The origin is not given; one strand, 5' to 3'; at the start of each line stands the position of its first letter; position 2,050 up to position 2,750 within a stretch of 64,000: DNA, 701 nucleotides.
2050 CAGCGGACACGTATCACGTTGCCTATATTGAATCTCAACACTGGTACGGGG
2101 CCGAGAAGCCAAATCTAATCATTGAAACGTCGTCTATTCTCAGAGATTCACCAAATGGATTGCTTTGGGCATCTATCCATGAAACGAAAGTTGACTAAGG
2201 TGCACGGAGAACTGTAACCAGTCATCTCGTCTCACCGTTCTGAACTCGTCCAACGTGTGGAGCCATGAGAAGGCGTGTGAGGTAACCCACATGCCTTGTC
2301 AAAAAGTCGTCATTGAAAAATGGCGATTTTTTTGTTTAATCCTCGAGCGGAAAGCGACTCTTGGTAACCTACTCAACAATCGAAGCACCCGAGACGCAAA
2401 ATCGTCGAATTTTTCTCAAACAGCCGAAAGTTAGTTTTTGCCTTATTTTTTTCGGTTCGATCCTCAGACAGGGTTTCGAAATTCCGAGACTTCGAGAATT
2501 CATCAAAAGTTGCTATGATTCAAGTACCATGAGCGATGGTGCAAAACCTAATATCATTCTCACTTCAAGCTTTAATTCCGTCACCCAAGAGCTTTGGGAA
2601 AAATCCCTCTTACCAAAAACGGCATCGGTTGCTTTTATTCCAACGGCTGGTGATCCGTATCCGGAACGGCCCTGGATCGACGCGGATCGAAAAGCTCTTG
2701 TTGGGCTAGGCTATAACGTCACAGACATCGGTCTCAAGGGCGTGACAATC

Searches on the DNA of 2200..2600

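Call 104: search_rna_families(source=window, start=2200, end=2600, threshold=evalue, max_evalue=1, show_alignments=1)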
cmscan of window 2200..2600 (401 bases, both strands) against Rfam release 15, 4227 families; matches with E-value up to 1: 2.
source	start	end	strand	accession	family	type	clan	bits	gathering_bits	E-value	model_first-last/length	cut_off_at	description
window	2265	2335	+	RF00106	RNAI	Gene; antisense;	-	26.6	47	0.0054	1-102/102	no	RNAI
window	2267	2327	+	RF01905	HOTAIR_2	Gene; lncRNA;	-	13.5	60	0.88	1-69/69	no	HOTAIR conserved region 2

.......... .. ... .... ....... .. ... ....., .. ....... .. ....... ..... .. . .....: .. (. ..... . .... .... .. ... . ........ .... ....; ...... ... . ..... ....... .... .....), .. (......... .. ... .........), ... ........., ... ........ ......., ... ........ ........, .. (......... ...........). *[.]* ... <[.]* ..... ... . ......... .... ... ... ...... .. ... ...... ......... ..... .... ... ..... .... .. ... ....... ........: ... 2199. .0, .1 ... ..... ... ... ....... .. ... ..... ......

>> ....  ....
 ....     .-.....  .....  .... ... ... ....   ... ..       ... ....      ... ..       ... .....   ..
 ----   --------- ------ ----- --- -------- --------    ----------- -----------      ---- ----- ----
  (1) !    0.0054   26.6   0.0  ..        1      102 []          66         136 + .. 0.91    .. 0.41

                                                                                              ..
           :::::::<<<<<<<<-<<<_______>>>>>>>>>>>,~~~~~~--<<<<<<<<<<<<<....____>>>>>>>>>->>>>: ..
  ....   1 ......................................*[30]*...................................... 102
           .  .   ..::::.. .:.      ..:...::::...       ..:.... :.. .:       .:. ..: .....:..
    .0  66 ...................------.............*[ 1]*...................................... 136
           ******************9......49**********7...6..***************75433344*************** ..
